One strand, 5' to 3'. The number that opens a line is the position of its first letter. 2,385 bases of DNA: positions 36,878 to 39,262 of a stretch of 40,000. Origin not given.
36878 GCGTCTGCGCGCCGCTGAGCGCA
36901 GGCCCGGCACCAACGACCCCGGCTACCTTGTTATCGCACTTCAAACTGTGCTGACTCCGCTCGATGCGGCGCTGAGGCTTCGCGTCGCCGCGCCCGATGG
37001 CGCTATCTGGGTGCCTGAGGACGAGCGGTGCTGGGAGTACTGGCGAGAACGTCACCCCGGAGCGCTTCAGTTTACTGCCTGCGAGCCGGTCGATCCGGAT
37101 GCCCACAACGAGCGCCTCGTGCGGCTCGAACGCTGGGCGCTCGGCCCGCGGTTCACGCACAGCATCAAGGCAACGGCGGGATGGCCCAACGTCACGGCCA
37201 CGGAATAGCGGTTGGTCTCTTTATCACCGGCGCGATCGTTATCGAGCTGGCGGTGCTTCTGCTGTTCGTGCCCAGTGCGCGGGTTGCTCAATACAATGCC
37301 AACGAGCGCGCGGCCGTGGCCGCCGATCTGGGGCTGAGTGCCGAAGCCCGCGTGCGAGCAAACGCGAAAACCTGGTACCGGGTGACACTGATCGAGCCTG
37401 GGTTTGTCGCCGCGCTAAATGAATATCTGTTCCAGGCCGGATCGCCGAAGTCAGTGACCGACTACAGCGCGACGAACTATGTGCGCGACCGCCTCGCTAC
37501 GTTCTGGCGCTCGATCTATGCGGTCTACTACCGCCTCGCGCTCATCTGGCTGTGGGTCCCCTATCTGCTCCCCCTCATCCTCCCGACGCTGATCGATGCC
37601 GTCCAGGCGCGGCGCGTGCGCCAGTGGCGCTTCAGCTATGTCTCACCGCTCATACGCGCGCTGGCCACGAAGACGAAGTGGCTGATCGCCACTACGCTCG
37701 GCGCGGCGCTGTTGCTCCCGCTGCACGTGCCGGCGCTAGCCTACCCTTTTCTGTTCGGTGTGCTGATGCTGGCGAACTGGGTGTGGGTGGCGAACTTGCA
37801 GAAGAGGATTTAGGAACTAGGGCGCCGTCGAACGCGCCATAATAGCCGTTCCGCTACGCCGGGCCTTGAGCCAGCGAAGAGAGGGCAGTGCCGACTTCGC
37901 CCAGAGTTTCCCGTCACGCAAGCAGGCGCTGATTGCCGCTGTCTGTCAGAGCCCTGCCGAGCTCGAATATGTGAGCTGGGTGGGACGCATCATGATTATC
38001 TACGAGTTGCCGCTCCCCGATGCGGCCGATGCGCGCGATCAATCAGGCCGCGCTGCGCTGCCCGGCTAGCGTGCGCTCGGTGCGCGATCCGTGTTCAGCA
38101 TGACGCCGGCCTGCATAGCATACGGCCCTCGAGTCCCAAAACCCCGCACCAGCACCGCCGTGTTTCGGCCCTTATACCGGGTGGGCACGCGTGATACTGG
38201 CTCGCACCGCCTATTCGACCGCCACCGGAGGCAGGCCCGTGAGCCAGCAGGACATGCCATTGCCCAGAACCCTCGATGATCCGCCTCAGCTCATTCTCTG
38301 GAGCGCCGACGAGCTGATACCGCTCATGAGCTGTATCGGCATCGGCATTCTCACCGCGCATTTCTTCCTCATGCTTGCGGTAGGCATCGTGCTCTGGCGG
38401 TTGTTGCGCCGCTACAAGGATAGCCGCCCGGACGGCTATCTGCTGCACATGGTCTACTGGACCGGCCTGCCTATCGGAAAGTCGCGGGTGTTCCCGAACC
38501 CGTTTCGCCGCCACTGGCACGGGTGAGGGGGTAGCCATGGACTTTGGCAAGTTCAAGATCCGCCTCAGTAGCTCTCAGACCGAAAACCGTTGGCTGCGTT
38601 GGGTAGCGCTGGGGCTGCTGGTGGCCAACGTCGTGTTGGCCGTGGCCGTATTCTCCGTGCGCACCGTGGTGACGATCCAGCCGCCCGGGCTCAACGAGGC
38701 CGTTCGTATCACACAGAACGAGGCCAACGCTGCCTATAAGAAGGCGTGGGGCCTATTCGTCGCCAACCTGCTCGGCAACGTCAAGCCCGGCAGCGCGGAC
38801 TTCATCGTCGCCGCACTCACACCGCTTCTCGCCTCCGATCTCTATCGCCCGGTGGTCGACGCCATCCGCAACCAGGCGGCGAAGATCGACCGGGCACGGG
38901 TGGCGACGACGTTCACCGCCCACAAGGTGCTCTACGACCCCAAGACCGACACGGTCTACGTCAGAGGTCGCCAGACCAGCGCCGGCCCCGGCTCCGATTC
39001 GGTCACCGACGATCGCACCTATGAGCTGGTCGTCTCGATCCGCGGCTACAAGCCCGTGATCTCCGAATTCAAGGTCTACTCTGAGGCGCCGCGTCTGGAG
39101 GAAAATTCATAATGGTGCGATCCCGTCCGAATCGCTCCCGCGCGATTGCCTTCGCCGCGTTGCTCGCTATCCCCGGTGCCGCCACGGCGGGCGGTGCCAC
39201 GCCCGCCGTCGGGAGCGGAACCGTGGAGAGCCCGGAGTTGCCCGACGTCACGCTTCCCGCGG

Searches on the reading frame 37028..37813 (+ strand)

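Call 88: search_protein_families(library=pfam, proteins=[window:37028-37813:+], max_evalue=0.001)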
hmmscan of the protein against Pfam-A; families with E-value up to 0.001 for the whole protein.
window:37028-37813:+ (261 aa): 1 family
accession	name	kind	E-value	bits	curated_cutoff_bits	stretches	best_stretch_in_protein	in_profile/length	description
PF14348.11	DUF4400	-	1.2e-16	61.3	27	1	103-255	32-191/196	Domain of unknown function (DUF4400)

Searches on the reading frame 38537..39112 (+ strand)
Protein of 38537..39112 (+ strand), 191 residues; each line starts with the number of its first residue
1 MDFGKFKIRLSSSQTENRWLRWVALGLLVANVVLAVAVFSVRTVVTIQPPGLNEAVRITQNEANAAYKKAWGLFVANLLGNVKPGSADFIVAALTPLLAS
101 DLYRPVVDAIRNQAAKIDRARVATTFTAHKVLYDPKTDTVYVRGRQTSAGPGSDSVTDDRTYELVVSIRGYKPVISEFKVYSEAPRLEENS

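Call 88: search_protein_families(library=pfam, proteins=[window:38537-39112:+], max_evalue=0.001)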
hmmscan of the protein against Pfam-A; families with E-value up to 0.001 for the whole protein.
window:38537-39112:+ (191 aa): 1 family
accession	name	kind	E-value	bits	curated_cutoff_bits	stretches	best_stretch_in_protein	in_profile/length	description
PF05309.16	TraE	-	2.1e-28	99.4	24.8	1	1-179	1-181/182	TraE protein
